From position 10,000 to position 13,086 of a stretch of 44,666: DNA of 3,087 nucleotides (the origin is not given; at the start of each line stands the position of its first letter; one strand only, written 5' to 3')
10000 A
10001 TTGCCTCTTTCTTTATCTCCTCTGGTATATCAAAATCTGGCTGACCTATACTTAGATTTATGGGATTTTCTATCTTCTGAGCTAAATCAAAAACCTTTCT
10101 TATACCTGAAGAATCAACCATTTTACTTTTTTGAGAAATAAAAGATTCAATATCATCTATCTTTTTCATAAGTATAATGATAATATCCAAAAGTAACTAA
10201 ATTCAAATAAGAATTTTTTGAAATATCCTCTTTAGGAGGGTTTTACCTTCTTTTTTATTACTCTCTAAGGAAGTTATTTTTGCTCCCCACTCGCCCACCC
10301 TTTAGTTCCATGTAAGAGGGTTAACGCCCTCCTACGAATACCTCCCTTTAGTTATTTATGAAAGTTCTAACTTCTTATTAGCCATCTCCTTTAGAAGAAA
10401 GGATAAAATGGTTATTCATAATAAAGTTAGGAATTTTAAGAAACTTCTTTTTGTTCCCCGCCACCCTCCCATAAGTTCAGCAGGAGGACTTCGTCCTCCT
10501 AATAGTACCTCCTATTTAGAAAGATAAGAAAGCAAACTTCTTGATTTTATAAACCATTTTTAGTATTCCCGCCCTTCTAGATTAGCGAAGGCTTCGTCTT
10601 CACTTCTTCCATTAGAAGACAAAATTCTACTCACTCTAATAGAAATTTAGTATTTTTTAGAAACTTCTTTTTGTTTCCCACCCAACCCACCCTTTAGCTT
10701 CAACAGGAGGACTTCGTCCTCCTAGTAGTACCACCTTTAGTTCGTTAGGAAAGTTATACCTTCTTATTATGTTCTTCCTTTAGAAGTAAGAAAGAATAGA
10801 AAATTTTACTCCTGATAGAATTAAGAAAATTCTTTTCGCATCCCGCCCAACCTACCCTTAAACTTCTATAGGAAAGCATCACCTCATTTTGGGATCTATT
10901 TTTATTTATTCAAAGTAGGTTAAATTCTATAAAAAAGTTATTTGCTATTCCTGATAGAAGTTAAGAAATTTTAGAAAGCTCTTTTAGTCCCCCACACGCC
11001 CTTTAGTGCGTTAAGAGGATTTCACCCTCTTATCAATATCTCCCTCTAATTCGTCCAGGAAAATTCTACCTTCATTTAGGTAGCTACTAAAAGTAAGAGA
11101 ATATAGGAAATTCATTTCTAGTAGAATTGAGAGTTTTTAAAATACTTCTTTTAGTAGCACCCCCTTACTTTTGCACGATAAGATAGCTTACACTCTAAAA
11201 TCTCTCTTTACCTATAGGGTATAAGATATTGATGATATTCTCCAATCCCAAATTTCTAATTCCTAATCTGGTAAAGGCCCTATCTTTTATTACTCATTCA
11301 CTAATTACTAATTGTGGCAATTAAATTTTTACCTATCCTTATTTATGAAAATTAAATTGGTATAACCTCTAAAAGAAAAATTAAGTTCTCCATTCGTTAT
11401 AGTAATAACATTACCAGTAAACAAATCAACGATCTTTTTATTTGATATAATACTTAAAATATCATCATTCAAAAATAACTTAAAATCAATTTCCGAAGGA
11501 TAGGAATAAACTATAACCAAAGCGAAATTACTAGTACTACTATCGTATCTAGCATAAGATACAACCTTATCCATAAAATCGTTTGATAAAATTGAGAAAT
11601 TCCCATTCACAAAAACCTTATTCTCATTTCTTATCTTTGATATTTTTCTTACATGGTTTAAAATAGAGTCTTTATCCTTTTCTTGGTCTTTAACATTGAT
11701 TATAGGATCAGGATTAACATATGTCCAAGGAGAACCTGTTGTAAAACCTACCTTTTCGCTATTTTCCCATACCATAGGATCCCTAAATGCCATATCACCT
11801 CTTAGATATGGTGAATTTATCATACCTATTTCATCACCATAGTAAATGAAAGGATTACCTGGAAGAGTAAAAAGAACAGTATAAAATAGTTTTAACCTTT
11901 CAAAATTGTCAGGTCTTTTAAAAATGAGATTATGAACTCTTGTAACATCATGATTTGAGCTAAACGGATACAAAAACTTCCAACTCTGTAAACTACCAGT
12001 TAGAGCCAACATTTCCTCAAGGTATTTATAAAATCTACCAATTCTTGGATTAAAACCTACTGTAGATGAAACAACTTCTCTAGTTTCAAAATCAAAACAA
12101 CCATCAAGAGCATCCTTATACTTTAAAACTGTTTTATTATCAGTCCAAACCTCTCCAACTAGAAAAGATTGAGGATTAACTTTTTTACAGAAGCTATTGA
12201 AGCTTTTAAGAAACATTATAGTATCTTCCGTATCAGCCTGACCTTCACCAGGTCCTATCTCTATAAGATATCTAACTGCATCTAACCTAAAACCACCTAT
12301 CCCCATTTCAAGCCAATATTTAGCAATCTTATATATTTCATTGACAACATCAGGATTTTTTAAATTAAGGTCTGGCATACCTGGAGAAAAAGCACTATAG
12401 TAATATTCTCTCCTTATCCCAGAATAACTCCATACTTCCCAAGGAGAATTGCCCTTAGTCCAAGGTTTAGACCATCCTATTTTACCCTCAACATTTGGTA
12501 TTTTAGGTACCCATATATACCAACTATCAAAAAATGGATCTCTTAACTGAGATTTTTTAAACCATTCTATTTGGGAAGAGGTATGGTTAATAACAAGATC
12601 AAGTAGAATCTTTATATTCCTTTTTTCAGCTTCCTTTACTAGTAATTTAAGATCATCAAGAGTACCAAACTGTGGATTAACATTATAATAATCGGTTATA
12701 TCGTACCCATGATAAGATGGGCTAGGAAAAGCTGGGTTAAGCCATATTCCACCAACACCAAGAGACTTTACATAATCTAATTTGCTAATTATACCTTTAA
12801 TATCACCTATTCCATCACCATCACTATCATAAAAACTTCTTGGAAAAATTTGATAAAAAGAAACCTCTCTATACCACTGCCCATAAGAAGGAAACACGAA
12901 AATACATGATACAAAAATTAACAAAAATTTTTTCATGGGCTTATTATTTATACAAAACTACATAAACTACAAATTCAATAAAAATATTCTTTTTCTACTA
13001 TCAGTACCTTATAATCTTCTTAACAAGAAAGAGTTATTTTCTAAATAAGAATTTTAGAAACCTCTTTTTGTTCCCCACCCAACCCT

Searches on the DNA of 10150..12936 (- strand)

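Call 35: search_rna_families(source=window, start=10150, end=11400, threshold=evalue, max_evalue=5, show_alignments=3)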
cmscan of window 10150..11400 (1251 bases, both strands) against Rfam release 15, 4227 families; matches with E-value up to 5: 1.
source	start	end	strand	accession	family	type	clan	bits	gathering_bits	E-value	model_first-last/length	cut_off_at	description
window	10763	10876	-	RF00429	SNORA29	Gene; snRNA; snoRNA; HACA-box;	CL00030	19.5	50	1.8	1-140/140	no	Small nucleolar RNA SNORA29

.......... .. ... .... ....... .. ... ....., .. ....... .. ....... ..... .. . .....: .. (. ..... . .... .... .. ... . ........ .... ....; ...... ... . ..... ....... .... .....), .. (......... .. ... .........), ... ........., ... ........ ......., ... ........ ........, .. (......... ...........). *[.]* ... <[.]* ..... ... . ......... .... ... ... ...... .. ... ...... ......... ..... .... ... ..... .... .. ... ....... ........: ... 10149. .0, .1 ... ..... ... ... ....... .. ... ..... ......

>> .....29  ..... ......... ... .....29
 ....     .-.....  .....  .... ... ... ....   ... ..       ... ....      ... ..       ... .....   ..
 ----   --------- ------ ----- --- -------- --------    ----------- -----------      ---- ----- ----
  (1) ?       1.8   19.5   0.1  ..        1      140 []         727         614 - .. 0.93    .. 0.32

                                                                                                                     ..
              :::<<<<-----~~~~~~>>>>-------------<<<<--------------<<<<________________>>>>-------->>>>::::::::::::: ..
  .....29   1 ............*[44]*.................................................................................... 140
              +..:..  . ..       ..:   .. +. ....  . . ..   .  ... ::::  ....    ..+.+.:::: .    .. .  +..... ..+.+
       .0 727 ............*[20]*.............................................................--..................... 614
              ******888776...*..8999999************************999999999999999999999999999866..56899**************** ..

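Call 83: search_rna_families(sources=[L003, L005, L021, L020, L004], threshold=gathering)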
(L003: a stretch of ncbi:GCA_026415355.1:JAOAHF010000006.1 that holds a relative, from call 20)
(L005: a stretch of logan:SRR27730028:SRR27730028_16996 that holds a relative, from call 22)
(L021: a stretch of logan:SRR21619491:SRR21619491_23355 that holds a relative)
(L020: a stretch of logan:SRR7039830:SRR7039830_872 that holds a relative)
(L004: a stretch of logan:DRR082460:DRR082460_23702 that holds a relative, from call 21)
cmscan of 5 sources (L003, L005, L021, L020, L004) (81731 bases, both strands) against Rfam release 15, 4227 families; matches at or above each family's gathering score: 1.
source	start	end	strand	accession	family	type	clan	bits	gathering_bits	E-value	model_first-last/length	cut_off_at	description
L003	12522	12594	+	RF00005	tRNA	Gene; tRNA;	CL00001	61.4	29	9.3e-11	1-71/71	no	tRNA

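Call 84: search_dna_similar(query=window:10240-10800:-, collection=plasmids, mode=distant, max_rows=8)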
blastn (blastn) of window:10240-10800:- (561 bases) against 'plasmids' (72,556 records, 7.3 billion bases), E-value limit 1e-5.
No match.

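Call 85: search_dna_similar(query=window:10240-10800:-, collection=phages, mode=distant, max_rows=8)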
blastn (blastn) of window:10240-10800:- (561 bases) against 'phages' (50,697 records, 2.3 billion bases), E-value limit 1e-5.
No match.

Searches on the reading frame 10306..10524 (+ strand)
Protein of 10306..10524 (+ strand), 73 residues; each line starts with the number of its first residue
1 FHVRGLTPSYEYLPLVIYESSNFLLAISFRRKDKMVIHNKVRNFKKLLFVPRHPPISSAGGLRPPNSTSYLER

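Call 63: find_homologous_proteins(query=A4, max_evalue=10)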
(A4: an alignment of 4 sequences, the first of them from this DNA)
Query A4 (4 sequences): 1294 candidates shared short words with the query, none scored E <= 10.

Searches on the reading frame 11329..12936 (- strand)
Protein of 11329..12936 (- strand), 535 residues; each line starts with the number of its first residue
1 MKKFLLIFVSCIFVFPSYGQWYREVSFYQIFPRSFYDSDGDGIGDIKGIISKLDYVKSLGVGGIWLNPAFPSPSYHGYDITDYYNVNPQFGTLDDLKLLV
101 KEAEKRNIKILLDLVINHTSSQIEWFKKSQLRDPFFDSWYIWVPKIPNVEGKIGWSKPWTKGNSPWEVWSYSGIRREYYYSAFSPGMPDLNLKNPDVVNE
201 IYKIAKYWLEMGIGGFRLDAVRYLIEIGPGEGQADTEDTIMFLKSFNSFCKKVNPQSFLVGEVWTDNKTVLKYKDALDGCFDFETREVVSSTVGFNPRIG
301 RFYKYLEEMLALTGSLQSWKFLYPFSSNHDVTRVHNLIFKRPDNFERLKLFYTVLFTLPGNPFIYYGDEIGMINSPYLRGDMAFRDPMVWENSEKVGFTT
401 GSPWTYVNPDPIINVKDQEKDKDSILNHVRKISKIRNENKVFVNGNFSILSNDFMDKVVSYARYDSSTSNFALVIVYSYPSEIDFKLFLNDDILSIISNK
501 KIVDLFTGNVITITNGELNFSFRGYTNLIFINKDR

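Call 14: search_protein_families(library=ncbifam, proteins=[window:11329-12936:-])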
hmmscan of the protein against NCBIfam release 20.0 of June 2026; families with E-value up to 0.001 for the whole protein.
window:11329-12936:- (535 aa): 39 families (the best 25 are shown)
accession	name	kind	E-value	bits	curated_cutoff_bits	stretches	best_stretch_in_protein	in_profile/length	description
TIGR02456.1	treS_nterm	equivalog_domain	2.8e-86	290.2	678.35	2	20-273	1-250/539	maltose alpha-D-glucosyltransferase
TIGR02403.1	trehalose_treC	equivalog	1.5e-85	288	799.05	2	24-377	4-368/544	alpha,alpha-phosphotrehalase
NF051899.1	BetGalacBglAAgro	equivalog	2.5e-75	253.9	900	2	20-225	1-203/537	beta-galactosidase BglA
NF008183.0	PRK10933.1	subfamily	3.8e-69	233.8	535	2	20-223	6-204/551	alpha,alpha-phosphotrehalase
NF041090.1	Cyc-maltodext_AglB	equivalog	6.3e-60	203.3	540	2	44-394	62-350/470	cyclomaltodextrinase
NF008051.0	PRK10785.1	equivalog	2.2e-48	164.9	568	2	44-130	176-262/607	maltodextrin glucosidase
NF011083.0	PRK14510.1-2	equivalog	8.7e-28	96.3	1322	1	44-274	220-422/1186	bifunctional glycogen debranching protein GlgX/4-alpha-glucanotransferase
NF041321.1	Alpha-amyl_MalA_Halo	equivalog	1.8e-27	96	875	1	20-142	255-379/666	alpha-amylase MalA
NF007051.0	PRK09505.1-1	equivalog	2.6e-24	85.3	864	2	44-120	236-327/686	alpha-amylase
NF007060.0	PRK09505.2-5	equivalog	2.4e-19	68.8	790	2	44-119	232-322/690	alpha-amylase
NF006970.0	PRK09441.1-3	equivalog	4.1e-16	58.7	516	1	49-368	60-355/466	alpha-amylase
NF007052.0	PRK09505.1-2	equivalog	1.4e-15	56.5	749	1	44-120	226-317/677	alpha-amylase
TIGR02401.1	trehalose_TreY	equivalog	6.7e-15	54.4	498.65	1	51-122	20-93/838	malto-oligosyltrehalose synthase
NF007059.0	PRK09505.2-4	equivalog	1e-14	53.8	865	1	44-149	226-342/683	alpha-amylase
NF007053.0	PRK09505.1-3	equivalog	1.1e-14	53.5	1269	1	44-152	228-347/687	alpha-amylase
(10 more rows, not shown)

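Call 17: find_encoding_contigs(protein=window:11329-12936:-, flank=10000, max_places=10)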
Protein window:11329-12936:- (535 aa): no gene with exactly this product is on record in the collection.

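Call 18: find_homologous_proteins(query=window:11329-12936:-, max_evalue=1e-20)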
Query window:11329-12936:- (535 aa): 7975 proteins with E <= 1e-20 among 8000 candidates; the best 120 are listed.
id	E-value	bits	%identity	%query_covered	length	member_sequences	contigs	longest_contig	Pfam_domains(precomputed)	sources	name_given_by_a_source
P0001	0.0e+0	1236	99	100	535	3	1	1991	PF00128.32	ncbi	ncbi:MAG: alpha-amylase family glycosyl hydrolase [Brevinematia bacterium]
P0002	3.4e-298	1008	80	99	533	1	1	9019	PF00128.32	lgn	-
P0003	6.8e-274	928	74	96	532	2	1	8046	PF00128.32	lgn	-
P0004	2.4e-268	909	70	99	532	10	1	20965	PF00128.32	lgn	-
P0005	6.8e-263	891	70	96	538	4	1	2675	PF00128.32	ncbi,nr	ncbi:MAG: alpha-amylase family glycosyl hydrolase [Spirochaetes bacterium]|nr:alpha-amylase family g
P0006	1.4e-262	890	70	100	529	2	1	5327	PF00128.32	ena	-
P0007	2.7e-258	876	68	99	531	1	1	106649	PF00128.32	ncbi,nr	ncbi:MAG: alpha-amylase family glycosyl hydrolase [Brevinematales bacterium]|nr:alpha-amylase family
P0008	5.0e-258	875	68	99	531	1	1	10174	PF00128.32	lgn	-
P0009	7.9e-247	838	65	99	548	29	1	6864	PF00128.32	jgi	jgi:glycosidase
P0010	2.8e-246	837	65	96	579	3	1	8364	PF00128.32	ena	-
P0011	2.3e-245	834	75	83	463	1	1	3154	PF00128.32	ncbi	ncbi:MAG: alpha-amylase family glycosyl hydrolase, partial [Brevinematia bacterium]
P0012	4.5e-197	674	58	94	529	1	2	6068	PF00128.32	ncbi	-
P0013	9.4e-124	432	43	98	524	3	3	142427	PF00128.32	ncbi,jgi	jgi:glycosidase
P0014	5.2e-119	416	41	98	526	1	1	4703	PF00128.32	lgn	-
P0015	1.3e-118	415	42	96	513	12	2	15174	PF00128.32,PF16657.12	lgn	-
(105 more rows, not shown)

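Call 20: find_encoding_contigs(protein=P0007, flank=10000, max_places=3)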
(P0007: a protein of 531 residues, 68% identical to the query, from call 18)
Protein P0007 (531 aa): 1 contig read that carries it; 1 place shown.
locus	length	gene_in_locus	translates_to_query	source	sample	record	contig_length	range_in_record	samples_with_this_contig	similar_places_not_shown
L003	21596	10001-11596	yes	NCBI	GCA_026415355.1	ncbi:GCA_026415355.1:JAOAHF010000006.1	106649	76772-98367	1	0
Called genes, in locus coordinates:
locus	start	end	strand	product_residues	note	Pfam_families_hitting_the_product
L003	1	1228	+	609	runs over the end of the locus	PF03717:PBP_dimer, PF00905:Transpeptidase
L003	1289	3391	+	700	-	PF00082:Peptidase_S8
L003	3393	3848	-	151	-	PF13185:GAF_2, PF01590:GAF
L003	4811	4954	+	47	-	-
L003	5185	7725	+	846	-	PF02922:CBM_48, PF00128:Alpha-amylase (faint)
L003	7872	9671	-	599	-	PF20154:LNT_N, PF00795:CN_hydrolase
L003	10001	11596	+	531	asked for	PF00128:Alpha-amylase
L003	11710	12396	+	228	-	PF00072:Response_reg, PF00486:Trans_reg_C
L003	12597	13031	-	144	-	PF04519:Bactofilin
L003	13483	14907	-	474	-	PF02874:ATP-synt_ab_N (weak), PF00006:ATP-synt_ab, PF22919:ATP-synt_VA_C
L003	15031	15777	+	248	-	-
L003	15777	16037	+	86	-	PF01312:Bac_export_2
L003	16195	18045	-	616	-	-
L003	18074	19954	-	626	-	-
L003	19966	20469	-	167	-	PF07719:TPR_2 (faint)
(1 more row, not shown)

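Call 21: find_encoding_contigs(protein=P0002, flank=10000, max_places=3)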
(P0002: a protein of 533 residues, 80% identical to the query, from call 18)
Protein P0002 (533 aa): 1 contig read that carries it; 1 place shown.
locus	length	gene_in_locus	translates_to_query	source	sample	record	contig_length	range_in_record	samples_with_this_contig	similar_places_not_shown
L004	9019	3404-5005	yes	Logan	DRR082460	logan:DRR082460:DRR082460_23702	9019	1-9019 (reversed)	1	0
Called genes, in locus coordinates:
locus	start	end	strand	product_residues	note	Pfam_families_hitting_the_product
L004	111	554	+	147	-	PF00692:dUTPase, PF22769:DCD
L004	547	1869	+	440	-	-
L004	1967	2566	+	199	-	-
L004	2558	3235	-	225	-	PF00072:Response_reg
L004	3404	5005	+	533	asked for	PF00128:Alpha-amylase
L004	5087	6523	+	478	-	-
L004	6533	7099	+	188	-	-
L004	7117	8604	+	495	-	PF02446:Glyco_hydro_77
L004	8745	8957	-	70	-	PF00403:HMA (weak)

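Call 22: find_encoding_contigs(protein=P0004, flank=10000, max_places=3)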
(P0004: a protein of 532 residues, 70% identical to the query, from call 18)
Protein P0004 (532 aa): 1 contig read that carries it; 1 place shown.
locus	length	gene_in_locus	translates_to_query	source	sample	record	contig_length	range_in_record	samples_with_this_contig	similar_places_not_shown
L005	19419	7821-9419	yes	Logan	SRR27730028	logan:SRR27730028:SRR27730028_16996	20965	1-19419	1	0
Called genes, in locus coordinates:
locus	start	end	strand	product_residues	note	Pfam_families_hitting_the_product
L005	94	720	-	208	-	-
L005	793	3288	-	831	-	PF03065:Glyco_hydro_57, PF12055:DUF3536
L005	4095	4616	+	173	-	PF22769:DCD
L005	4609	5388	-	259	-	PF04542:Sigma70_r2, PF04545:Sigma70_r4 (weak)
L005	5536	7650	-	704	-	PF17191:RecG_wedge, PF00270:DEAD, PF04851:ResIII, PF00271:Helicase_C, PF19833:RecG_dom3_C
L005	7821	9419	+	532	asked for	PF00128:Alpha-amylase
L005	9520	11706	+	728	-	PF01627:Hpt, PF07194:P2, PF02895:H-kinase_dim (weak), PF02518:HATPase_c, PF01584:CheW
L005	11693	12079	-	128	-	PF01592:NifU_N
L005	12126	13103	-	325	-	PF10502:Peptidase_S26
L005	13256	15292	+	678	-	PF22745:Nlig-Ia, PF01653:DNA_ligase_aden, PF03120:OB_DNA_ligase, PF03119:DNA_ligase_ZBD, PF12826:HHH_2, PF14520:HHH_5, PF00633:HHH (weak), PF00533:BRCT, +1 more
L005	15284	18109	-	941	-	PF00005:ABC_tran (faint), PF02463:SMC_N (faint), PF03193:RsgA_GTPase (faint), PF13191:AAA_16 (faint), PF13304:AAA_21 (faint), PF13476:AAA_23 (faint), PF17760:UvrA_inter, PF17755:UvrA_DNA-bind, +3 more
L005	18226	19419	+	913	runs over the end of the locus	?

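Call 27: find_encoding_contigs(protein=P0001, flank=10000, max_places=5)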
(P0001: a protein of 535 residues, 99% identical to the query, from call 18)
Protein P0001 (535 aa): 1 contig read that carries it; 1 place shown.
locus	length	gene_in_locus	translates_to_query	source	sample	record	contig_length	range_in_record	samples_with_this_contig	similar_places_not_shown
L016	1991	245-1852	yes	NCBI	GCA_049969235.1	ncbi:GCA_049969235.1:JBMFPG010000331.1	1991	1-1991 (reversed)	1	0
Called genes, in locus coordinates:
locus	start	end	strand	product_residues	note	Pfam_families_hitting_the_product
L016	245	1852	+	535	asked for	PF00128:Alpha-amylase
